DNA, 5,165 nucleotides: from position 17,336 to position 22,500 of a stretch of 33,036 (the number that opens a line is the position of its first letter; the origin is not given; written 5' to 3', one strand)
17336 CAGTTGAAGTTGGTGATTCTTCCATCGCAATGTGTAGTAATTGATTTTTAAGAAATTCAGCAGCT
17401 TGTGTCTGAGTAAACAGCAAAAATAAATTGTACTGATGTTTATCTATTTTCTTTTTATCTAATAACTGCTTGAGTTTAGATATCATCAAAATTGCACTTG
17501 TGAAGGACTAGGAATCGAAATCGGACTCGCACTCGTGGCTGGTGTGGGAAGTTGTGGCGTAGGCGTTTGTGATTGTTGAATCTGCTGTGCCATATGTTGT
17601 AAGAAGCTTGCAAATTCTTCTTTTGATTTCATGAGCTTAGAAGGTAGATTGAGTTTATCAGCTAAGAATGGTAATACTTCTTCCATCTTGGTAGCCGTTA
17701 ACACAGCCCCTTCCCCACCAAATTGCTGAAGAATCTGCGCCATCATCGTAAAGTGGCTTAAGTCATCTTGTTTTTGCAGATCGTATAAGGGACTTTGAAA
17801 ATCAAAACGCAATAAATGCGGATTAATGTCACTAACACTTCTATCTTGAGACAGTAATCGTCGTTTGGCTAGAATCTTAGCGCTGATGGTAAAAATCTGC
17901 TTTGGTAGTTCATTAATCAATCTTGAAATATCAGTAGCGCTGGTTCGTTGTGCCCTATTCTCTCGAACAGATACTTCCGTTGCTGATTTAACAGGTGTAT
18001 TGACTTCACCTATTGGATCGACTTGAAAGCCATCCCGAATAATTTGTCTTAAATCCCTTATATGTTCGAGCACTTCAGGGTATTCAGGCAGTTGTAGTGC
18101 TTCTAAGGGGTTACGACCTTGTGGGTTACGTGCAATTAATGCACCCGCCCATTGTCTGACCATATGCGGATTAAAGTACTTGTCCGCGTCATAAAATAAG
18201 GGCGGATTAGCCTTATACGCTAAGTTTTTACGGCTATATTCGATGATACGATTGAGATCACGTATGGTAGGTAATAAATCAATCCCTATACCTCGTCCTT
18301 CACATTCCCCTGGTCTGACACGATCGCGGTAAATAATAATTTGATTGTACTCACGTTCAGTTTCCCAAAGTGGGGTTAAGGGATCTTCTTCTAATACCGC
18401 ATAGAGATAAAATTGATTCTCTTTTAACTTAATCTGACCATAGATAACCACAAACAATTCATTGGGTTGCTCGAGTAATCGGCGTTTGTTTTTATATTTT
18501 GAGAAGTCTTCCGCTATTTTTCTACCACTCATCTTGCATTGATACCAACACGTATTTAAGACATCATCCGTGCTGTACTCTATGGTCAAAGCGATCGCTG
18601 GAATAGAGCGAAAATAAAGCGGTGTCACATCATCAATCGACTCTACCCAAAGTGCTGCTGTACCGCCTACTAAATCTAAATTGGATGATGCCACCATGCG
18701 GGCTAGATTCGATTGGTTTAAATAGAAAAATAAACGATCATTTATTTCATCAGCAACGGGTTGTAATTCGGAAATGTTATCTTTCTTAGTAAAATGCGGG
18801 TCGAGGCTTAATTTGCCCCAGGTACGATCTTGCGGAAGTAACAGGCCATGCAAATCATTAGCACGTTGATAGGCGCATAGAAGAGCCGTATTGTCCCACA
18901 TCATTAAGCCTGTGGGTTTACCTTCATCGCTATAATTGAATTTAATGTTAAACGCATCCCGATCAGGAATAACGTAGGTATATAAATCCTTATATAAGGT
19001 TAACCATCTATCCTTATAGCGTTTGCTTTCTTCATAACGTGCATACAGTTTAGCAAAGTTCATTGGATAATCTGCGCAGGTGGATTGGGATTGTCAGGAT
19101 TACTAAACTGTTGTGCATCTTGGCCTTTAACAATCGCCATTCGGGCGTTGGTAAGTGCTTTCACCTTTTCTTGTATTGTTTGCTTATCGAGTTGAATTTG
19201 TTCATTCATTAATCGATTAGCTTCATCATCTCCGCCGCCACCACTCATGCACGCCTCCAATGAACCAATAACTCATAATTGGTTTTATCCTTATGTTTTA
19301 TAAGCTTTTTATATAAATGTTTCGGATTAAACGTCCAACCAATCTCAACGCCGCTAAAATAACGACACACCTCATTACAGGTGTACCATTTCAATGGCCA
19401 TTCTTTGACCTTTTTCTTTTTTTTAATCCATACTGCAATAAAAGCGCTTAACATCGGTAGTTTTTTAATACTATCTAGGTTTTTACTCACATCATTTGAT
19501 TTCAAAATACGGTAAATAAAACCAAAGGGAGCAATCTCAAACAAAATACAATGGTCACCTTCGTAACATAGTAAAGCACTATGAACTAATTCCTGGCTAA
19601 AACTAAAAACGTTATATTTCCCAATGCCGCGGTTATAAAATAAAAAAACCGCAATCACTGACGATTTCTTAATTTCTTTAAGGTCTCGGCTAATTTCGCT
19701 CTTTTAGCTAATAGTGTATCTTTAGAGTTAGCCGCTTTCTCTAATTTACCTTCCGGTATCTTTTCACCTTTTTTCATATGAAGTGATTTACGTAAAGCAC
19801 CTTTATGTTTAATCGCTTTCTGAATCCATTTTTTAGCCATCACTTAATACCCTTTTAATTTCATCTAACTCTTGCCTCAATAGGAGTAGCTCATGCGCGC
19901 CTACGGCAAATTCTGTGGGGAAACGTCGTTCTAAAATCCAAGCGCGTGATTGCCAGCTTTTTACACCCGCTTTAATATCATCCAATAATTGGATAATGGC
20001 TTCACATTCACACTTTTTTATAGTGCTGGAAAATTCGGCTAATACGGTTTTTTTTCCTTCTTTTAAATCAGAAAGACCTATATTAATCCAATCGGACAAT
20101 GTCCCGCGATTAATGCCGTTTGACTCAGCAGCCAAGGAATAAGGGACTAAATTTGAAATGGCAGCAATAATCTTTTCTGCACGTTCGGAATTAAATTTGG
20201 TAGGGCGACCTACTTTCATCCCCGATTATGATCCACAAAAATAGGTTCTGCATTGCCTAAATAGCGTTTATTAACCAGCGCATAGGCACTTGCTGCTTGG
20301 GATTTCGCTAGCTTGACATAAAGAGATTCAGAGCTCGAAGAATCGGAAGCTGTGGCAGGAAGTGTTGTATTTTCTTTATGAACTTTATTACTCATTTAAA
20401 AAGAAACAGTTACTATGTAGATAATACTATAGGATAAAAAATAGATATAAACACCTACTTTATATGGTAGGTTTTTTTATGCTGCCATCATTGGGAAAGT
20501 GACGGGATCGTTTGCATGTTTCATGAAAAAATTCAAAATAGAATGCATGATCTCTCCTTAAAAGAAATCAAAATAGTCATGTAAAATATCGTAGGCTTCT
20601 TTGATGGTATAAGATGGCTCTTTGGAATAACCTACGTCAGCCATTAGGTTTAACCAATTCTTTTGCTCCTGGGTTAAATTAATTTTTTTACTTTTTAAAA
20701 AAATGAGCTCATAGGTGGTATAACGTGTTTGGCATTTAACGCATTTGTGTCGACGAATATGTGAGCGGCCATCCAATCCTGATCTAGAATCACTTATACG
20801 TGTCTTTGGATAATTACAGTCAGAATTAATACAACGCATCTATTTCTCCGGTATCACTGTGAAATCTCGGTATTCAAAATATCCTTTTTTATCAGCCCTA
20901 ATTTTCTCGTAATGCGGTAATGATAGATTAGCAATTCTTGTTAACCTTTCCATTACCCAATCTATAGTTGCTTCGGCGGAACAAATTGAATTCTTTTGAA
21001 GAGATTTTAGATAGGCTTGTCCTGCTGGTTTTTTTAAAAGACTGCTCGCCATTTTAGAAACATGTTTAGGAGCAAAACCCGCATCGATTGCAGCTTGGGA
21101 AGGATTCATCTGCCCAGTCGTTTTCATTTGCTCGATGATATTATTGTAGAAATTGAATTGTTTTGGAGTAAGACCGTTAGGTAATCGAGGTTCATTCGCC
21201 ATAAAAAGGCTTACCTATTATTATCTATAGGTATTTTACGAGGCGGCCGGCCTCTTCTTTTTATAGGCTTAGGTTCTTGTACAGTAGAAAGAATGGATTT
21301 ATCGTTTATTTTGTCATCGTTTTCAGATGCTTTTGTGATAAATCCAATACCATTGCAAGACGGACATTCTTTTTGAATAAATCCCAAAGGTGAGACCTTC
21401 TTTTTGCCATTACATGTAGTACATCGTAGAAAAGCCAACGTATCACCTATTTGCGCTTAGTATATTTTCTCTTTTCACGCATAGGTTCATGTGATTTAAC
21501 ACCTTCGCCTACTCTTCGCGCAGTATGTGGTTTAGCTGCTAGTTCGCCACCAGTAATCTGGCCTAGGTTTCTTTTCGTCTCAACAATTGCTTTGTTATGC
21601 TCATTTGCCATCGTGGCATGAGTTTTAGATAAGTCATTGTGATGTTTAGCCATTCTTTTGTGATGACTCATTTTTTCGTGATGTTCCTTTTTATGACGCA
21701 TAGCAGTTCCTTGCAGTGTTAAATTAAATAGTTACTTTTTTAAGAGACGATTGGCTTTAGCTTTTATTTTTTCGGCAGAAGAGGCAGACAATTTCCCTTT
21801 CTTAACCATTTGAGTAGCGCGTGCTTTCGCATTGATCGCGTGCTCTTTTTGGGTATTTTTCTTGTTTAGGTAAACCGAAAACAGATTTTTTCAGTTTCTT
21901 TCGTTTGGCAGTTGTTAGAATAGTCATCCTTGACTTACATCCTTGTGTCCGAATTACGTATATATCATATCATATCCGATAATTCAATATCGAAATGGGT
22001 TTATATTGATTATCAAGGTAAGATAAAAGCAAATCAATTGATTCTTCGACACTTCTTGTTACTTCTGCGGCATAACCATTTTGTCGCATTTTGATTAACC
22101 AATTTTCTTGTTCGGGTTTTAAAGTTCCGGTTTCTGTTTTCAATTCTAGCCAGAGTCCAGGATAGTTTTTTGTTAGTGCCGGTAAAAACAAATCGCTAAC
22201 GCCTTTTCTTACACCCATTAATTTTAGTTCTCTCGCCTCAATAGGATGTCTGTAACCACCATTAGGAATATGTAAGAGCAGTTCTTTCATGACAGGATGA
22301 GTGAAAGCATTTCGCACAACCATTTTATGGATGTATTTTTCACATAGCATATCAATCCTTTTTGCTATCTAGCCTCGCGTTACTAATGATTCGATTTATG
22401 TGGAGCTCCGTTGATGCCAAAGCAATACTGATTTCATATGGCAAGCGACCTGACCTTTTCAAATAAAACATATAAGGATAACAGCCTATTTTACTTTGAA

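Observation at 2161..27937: T7-type podovirus virion module joined to a plasmid replication, partition and addiction module: candidate podoviral phage-plasmid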

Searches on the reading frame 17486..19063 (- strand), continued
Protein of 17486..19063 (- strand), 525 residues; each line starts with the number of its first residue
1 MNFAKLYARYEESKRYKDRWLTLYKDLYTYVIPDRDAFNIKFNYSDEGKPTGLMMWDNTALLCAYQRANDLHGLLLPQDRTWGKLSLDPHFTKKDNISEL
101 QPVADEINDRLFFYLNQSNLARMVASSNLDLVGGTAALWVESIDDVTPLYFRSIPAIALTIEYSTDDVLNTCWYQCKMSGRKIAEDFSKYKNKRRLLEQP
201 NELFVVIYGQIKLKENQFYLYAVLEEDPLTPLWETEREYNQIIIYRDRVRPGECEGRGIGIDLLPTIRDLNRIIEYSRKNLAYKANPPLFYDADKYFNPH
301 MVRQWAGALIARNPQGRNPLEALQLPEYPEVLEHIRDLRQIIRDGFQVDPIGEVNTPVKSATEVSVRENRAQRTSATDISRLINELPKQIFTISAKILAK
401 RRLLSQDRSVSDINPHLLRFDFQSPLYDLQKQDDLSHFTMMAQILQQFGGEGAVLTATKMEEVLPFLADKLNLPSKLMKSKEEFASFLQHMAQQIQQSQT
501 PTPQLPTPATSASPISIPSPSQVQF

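Call 120: find_related_loci(query=window:17486-19063:-, collection=genome_contigs, flank=10000)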
Query window:17486-19063:- (525 aa) in genome_contigs; peptide patterns used: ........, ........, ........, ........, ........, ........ (x = any residue, [..] = any of these).
50 stretches matched a pattern; 13 encode a relative of the query (tblastn E <= 1e-3); 12 distinct loci.
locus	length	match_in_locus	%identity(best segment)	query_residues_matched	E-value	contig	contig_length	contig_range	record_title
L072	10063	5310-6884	92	1-525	0e+0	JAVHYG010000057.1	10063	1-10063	MAG: Rickettsiella sp. isolate A88_bin6_2 NODE_1442_length_10063_cov_4.275080, whole genome shotgun sequence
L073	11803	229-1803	91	1-525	0e+0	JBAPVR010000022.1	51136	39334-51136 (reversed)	MAG: Candidatus Aquirickettsiella sp. isolate MFD04133_ilm_asm_bin2 k127_81368, whole genome shotgun sequence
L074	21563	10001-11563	86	1-525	0e+0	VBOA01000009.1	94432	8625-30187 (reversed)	MAG: Gammaproteobacteria bacterium isolate GP_35 14_0903_02_30cm_scaffold_87, whole genome shotgun sequence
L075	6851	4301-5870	96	1-524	0e+0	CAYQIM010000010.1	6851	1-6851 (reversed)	MAG: Rickettsiella sp. isolate rickettsiella_sp_Opha genome assembly, contig: Rickettsiella_sp_Opha_contig_10, whole gen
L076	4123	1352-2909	88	1-525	0e+0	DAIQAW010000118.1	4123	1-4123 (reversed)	MAG TPA_asm: Candidatus Aquirickettsiella sp. isolate CTOTU25443 NODE_1683_length_4123_cov_8.161504, whole genome shotgu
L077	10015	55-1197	91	140-525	0e+0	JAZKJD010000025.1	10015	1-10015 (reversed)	MAG: Pseudomonadota bacterium isolate ADI_DC_SW_02_SPN_11032020-bin085_1 DCSW02SPN_B085_1_000000000025, whole genome sho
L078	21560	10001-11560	87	1-525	0e+0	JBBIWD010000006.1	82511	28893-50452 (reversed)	MAG: Rickettsiella sp. isolate ETS170220_bin_92 NODE_25_length_82511_cov_6.93398, whole genome shotgun sequence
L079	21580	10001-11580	88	1-525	0e+0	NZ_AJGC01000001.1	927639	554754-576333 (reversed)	Rickettsiella massiliensis 20B CS_3, whole genome shotgun sequence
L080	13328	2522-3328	91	216-484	3e-168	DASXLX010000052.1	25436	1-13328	MAG TPA_asm: Candidatus Aquirickettsiella sp. isolate SMAG_U5313 k141_2863929, whole genome shotgun sequence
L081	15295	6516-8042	92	17-525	0e+0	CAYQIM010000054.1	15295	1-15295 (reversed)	MAG: Rickettsiella sp. isolate rickettsiella_sp_Opha genome assembly, contig: Rickettsiella_sp_Opha_contig_54, whole gen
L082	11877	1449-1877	81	379-525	1e-68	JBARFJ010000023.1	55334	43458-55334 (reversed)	MAG: Candidatus Aquirickettsiella sp. isolate MFD09765_ilm_asm_bin2 k127_113937, whole genome shotgun sequence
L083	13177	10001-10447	76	374-524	7e-64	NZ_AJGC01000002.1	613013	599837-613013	Rickettsiella massiliensis 20B CS_5, whole genome shotgun sequence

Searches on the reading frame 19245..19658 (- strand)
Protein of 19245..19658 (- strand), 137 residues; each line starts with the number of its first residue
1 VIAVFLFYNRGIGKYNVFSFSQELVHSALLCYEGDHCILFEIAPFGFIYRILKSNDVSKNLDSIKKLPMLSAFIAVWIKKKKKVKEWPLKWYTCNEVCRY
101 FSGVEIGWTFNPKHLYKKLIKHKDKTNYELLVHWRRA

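Call 10: search_protein_families(library=phrogs, proteins=[window:19245-19658:-], max_evalue=0.001)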
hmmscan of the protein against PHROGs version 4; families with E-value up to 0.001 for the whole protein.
window:19245-19658:- (137 aa): 0 families

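Call 11: search_protein_families(library=pfam, proteins=[window:19245-19658:-], max_evalue=0.01)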
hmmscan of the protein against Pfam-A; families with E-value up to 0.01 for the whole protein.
window:19245-19658:- (137 aa): 0 families

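Call 117: search_protein_families(library=ncbifam, proteins=[window:19245-19658:-], max_evalue=0.01)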
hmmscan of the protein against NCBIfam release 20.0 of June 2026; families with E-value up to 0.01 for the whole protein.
window:19245-19658:- (137 aa): 0 families

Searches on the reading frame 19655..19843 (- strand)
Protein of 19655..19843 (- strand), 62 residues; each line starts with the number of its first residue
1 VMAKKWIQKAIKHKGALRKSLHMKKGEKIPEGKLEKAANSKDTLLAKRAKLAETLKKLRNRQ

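Call 10: search_protein_families(library=phrogs, proteins=[window:19655-19843:-], max_evalue=0.001)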
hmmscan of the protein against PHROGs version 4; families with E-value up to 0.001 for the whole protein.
window:19655-19843:- (62 aa): 1 family
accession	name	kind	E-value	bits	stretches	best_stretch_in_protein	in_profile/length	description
phrog_15706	-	unknown function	1.6e-05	26.4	1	2-28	1-27/77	-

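Call 11: search_protein_families(library=pfam, proteins=[window:19655-19843:-], max_evalue=0.01)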
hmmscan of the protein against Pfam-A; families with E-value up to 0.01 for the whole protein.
window:19655-19843:- (62 aa): 1 family
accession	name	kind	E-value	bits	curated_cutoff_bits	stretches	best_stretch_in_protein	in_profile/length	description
PF25632.1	Fusello_VP2_Capsid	-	0.0016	19.3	27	1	4-26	1-23/74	Fusellovirus capsid protein VP2 family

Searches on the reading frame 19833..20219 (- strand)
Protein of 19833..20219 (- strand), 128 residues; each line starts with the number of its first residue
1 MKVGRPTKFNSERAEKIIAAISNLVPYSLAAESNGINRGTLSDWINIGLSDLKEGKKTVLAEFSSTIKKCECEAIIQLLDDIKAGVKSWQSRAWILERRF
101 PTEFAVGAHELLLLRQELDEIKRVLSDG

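Call 10: search_protein_families(library=phrogs, proteins=[window:19833-20219:-], max_evalue=0.001)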
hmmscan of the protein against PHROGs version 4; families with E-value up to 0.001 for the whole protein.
window:19833-20219:- (128 aa): 1 family
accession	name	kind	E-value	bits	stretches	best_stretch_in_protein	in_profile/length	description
phrog_4102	-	head and packaging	1.4e-17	65.3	1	2-105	8-111/166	terminase small subunit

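Call 11: search_protein_families(library=pfam, proteins=[window:19833-20219:-], max_evalue=0.01)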
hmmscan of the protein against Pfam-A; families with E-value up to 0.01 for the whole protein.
window:19833-20219:- (128 aa): 0 families

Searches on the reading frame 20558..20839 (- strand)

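Call 10: search_protein_families(library=phrogs, proteins=[window:20558-20839:-], max_evalue=0.001)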
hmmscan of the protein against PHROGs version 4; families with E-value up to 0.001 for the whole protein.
window:20558-20839:- (93 aa): 1 family
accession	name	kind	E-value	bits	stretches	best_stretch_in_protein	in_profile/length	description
phrog_36879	-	unknown function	0.00027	22.4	1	11-45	8-43/119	-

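Call 11: search_protein_families(library=pfam, proteins=[window:20558-20839:-], max_evalue=0.01)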
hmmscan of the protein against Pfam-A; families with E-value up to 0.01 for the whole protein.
window:20558-20839:- (93 aa): 1 family
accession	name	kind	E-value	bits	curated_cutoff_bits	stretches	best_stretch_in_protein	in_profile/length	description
PF22811.2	Zn_ribbon_NrdR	-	7.1e-10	39.1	27.2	1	1-44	1-42/42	Transcriptional repressor NrdR-like, N-terminal domain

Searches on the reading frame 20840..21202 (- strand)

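Call 10: search_protein_families(library=phrogs, proteins=[window:20840-21202:-], max_evalue=0.001)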
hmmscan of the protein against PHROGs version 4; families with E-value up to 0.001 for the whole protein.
window:20840-21202:- (120 aa): 3 families
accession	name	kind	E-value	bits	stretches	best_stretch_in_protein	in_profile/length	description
phrog_51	-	head and packaging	1.1e-15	59.1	1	4-95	82-168/261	terminase small subunit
phrog_17390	-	unknown function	9.2e-06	26.4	1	11-68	3-54/69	-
phrog_641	-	head and packaging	0.0003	22.4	1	29-72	16-58/162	terminase small subunit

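Call 11: search_protein_families(library=pfam, proteins=[window:20840-21202:-], max_evalue=0.01)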
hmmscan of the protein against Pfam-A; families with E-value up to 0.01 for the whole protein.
window:20840-21202:- (120 aa): 1 family
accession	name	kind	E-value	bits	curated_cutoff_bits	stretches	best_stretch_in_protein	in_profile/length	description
PF03592.21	Terminase_2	-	1.7e-10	42.1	26.1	1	11-94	1-78/141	Terminase small subunit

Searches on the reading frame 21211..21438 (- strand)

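Call 10: search_protein_families(library=phrogs, proteins=[window:21211-21438:-], max_evalue=0.001)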
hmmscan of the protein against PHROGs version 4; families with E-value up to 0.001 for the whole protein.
window:21211-21438:- (75 aa): 0 families

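Call 11: search_protein_families(library=pfam, proteins=[window:21211-21438:-], max_evalue=0.01)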
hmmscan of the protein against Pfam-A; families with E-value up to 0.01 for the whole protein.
window:21211-21438:- (75 aa): 2 families
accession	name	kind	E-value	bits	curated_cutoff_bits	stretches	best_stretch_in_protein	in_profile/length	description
PF23733.2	GRXCR1-2_C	-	3.8e-05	24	26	1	1-35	7-42/47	GRXCR1/2, C-terminal domain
PF00684.25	DnaJ_CXXCXGXG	-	0.0015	19.2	32.7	1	6-37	1-30/65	DnaJ central domain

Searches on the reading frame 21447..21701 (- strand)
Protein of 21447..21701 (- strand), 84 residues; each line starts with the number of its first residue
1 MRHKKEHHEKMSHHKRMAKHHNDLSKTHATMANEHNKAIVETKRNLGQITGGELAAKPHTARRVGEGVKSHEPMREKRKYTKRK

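Call 12: search_protein_families(library=pfam, proteins=[window:21447-21701:-], max_evalue=0.01)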
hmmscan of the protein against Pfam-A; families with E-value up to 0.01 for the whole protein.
window:21447-21701:- (84 aa): 0 families

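Call 19: search_protein_families(library=phrogs, proteins=[window:21447-21701:-], max_evalue=0.01)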
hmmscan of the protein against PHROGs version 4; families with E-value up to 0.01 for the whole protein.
window:21447-21701:- (84 aa): 0 families

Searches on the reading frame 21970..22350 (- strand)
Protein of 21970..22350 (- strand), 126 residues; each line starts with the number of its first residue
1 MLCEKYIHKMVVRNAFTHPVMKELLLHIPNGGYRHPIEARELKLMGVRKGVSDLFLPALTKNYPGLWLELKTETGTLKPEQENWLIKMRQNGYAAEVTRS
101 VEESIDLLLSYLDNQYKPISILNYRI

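Call 12: search_protein_families(library=pfam, proteins=[window:21970-22350:-], max_evalue=0.01)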
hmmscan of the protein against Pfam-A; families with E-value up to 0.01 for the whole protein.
window:21970-22350:- (126 aa): 1 family
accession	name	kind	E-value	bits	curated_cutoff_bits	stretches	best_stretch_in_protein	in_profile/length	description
PF08774.17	VRR_NUC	-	3e-10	40.6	23.8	1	22-101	35-115/116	VRR-NUC domain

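Call 19: search_protein_families(library=phrogs, proteins=[window:21970-22350:-], max_evalue=0.01)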
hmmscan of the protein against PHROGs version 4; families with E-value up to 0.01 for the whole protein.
window:21970-22350:- (126 aa): 4 families
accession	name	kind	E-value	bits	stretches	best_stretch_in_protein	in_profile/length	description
phrog_824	-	unknown function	2.7e-32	113.7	1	15-118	78-181/265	-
phrog_5702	-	DNA, RNA and nucleotide metabolism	1.2e-13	51.9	1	45-111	1-66/70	Holliday junction resolvase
phrog_2363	-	unknown function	1.3e-11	45.5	1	17-115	75-174/192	-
phrog_93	-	DNA, RNA and nucleotide metabolism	2.3e-05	24.2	1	66-113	396-443/613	endonuclease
